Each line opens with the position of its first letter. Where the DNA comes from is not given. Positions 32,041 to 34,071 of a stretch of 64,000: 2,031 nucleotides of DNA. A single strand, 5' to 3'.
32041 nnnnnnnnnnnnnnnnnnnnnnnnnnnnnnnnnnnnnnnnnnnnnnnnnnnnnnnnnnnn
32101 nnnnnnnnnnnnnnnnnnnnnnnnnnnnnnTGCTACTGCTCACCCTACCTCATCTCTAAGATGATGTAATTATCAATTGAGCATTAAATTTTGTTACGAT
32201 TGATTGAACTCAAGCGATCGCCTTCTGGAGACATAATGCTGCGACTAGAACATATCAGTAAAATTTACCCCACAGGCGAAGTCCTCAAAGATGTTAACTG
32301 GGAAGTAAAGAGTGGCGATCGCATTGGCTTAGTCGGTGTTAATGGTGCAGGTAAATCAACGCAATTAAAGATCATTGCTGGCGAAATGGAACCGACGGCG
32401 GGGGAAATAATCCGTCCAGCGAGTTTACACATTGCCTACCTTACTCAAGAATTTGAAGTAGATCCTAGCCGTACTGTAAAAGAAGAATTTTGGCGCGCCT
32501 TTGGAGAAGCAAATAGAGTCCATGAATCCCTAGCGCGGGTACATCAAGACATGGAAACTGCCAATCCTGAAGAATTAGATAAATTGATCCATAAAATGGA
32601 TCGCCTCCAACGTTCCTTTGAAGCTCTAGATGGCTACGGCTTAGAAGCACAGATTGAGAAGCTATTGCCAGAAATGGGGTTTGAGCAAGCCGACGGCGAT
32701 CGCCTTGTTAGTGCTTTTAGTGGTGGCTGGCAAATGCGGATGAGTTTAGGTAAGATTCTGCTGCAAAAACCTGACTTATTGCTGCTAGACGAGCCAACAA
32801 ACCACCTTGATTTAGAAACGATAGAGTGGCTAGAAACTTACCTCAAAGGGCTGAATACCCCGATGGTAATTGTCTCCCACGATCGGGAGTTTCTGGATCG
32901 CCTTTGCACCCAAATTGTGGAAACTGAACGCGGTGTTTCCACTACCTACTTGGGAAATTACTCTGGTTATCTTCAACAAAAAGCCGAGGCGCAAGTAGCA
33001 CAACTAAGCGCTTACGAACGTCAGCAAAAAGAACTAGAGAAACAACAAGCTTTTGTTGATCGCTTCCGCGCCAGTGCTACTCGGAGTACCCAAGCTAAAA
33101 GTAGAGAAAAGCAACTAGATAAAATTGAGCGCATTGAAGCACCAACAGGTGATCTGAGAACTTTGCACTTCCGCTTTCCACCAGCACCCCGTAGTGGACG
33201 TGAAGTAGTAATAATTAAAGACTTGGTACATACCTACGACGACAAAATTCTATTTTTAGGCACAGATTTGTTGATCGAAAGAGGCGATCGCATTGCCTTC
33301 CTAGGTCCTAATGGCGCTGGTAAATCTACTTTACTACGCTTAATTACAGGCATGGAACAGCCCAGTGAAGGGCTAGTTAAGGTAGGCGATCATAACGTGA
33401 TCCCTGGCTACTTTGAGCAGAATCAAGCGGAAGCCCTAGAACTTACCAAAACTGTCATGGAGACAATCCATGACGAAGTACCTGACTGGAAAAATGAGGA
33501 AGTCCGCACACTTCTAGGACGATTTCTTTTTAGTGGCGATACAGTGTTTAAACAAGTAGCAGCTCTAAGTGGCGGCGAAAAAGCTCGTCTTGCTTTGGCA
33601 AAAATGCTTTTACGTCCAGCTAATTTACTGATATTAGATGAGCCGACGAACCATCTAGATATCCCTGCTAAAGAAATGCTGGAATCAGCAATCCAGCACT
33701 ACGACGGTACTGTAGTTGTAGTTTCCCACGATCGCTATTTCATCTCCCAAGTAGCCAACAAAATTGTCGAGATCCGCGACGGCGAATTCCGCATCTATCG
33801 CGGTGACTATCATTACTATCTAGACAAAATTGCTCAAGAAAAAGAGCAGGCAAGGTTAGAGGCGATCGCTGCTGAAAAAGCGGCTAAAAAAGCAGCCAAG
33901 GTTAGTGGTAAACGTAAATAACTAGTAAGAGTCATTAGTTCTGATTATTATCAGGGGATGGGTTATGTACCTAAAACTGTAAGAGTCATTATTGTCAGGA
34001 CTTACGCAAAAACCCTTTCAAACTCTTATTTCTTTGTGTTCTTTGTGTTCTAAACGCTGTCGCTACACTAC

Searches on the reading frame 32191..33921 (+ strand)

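Call 63: search_protein_families(library=pfam, proteins=[window:32191-33921:+], max_evalue=0.00001)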
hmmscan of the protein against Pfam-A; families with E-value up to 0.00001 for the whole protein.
window:32191-33921:+ (576 aa): 6 families
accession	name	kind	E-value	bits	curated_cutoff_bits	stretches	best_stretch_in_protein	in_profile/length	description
PF00005.33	ABC_tran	-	1.2e-55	188.3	25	2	32-204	1-137/137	ABC transporter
PF12848.13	ABC_tran_Xtn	-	7.5e-32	109.7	25.9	1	243-327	1-85/85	ABC transporter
PF13304.12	AAA_21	-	7.8e-13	49.6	27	0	448-516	227-301/304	AAA domain, putative AbiEii toxin, Type IV TA system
PF02463.25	SMC_N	-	6.2e-10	39.3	40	0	436-529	121-212/220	RecF/RecN/SMC N terminal domain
PF13604.12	AAA_30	-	2.2e-06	28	27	0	369-512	22-123/191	AAA domain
PF13555.12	AAA_29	-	3.5e-06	27.1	27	0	358-382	15-39/61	P-loop containing region of AAA domain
